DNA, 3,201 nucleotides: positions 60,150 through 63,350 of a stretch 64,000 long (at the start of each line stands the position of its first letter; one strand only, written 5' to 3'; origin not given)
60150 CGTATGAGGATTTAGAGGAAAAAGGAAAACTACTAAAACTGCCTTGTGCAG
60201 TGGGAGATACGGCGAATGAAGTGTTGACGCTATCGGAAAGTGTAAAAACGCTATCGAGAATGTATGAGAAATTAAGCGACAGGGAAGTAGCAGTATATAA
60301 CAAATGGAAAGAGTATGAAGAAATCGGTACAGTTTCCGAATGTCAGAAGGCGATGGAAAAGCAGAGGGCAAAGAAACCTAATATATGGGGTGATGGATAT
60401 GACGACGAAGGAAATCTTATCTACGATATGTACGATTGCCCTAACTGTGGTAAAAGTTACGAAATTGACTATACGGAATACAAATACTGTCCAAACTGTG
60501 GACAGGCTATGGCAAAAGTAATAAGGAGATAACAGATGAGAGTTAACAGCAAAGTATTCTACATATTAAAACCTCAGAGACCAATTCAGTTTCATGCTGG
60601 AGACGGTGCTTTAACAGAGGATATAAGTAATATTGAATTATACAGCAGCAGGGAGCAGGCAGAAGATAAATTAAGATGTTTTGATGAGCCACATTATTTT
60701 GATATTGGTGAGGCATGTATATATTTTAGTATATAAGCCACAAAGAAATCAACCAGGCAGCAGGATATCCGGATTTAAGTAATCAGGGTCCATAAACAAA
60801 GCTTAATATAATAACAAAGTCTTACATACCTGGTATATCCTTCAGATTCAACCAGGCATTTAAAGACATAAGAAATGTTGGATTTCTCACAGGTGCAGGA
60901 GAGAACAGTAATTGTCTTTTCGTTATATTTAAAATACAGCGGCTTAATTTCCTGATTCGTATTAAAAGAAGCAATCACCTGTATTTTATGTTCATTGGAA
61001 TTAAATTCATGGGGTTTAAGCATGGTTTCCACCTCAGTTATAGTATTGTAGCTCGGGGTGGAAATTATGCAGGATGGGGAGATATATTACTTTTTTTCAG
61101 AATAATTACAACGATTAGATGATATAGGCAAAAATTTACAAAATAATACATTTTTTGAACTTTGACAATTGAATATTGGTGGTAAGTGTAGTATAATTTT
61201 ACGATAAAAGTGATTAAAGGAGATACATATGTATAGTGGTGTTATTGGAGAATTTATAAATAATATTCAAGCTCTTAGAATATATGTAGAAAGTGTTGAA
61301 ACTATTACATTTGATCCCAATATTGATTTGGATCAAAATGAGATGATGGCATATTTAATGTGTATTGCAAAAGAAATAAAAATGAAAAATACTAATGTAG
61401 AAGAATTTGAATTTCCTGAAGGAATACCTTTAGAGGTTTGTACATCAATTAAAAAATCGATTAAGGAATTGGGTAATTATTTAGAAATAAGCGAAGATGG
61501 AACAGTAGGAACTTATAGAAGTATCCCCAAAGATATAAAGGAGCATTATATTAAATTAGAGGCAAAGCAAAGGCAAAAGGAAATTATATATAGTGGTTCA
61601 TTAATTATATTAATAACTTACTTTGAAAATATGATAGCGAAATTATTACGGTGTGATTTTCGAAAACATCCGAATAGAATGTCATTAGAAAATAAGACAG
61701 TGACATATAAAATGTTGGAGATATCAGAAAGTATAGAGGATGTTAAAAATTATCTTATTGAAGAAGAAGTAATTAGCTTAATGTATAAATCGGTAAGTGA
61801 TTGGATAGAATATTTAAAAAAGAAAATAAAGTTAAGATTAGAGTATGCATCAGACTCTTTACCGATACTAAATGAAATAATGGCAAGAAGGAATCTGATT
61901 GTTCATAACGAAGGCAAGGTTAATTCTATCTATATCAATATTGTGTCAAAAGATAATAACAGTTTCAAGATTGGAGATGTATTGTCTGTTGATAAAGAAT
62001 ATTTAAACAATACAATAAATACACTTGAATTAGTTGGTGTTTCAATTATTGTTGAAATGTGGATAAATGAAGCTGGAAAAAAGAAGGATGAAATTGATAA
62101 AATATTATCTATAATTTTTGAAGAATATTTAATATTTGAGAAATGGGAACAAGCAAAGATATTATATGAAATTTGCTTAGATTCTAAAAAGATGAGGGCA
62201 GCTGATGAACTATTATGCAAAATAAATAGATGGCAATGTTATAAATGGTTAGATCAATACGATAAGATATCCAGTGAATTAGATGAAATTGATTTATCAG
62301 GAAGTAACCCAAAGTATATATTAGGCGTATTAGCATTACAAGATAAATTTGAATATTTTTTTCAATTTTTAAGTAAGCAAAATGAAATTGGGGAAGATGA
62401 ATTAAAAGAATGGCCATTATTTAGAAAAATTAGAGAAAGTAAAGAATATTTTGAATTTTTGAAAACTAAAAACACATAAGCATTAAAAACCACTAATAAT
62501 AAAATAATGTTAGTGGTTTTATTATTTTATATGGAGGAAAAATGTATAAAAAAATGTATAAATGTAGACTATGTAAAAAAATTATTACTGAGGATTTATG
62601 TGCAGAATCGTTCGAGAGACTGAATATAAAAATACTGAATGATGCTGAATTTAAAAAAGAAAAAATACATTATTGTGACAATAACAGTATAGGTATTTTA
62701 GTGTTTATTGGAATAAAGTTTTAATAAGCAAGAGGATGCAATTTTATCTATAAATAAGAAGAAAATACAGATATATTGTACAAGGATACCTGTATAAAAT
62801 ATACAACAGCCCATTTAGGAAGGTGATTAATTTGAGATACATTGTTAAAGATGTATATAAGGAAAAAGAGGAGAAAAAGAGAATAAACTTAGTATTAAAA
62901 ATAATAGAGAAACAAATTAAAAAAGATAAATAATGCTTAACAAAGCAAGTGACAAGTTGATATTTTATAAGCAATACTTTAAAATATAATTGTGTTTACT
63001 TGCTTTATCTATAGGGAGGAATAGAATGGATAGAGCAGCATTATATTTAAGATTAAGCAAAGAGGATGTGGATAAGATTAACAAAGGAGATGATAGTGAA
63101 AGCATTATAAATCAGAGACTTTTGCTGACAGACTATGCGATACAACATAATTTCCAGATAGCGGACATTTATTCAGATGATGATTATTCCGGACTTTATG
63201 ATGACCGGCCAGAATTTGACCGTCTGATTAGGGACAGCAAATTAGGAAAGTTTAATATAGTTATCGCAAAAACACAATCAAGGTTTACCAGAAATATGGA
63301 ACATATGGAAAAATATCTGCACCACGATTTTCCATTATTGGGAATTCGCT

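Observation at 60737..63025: AT-rich island next to the integrase carries a self-contained HEPN-motif gene: a candidate prophage-encoded defence or abortive-infection system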

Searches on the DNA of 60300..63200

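Call 84: search_rna_families(source=window, start=60300, end=63200, threshold=evalue, max_evalue=5)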
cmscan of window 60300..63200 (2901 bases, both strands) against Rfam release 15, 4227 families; matches with E-value up to 5: 1.
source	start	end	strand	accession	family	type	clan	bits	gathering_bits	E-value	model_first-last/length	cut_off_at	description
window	62552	62613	+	RF00474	snosnR57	Gene; snRNA; snoRNA; CD-box;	-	22.7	50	3.3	1-95/95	no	Small nucleolar RNA snR57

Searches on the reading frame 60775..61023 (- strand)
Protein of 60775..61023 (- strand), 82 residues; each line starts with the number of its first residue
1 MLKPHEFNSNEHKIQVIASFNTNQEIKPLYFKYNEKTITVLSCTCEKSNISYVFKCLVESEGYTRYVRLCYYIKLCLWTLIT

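Call 4: search_protein_families(library=pfam, proteins=[window:60775-61023:-], max_evalue=1)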
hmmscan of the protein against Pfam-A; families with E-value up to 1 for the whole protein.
window:60775-61023:- (82 aa): 1 family
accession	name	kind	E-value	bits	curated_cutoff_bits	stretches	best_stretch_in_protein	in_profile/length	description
PF11178.13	DUF2963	-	0.006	16.4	22.6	1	7-39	1-35/52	Protein of unknown function (DUF2963)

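Call 5: search_protein_families(library=padloc, proteins=[window:60775-61023:-], max_evalue=1)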
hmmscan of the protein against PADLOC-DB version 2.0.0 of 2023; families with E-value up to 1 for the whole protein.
window:60775-61023:- (82 aa): 0 families

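Call 6: search_protein_families(library=ncbifam, proteins=[window:60775-61023:-], max_evalue=1)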
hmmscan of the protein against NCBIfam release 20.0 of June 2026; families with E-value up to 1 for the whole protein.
window:60775-61023:- (82 aa): 3 families
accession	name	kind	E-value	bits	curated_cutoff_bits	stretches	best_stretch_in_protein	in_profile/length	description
NF041203.1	rhodanese_LYCAU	equivalog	0.019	14.7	115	1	5-65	46-105/126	rhodanese-related (seleno)protein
NF010349.0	PRK13777.1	equivalog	0.019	14.3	153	0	2-19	39-56/190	HTH-type transcriptional regulator Hpr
NF004452.0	PRK05785.1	equivalog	0.061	12.8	207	1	24-59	39-74/228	hypothetical protein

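Call 7: search_protein_families(library=phrogs, proteins=[window:60775-61023:-], max_evalue=1)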
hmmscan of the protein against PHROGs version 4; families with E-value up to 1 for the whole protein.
window:60775-61023:- (82 aa): 1 family
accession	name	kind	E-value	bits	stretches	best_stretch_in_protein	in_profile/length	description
phrog_35012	-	unknown function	0.013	14.1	1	11-68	986-1038/1386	-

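Call 90: find_related_loci(query=window:60775-61023:-, collection=viral_contigs, flank=4000)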
Query window:60775-61023:- (82 aa) in viral_contigs; peptide patterns used: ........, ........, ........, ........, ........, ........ (x = any residue, [..] = any of these).
5 stretches matched a pattern, but none encodes a relative of the query by tblastn (E <= 1e-3).

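Call 91: list_cluster_members(proteins=[window:60775-61023:-, window:62542-62721:+, window:61229-62476:+])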
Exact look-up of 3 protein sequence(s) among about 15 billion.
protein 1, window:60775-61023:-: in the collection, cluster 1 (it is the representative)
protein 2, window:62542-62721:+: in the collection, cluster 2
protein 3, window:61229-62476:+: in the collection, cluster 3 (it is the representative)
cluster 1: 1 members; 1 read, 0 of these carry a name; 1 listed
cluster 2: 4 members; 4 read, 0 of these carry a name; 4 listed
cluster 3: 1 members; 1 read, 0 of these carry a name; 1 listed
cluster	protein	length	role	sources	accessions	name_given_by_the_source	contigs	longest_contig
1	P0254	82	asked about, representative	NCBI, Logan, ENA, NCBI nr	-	-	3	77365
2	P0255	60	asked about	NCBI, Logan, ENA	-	-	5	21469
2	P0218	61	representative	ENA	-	-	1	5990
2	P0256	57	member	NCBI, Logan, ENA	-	-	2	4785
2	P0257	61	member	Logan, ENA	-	-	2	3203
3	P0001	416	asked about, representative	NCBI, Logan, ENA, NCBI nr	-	-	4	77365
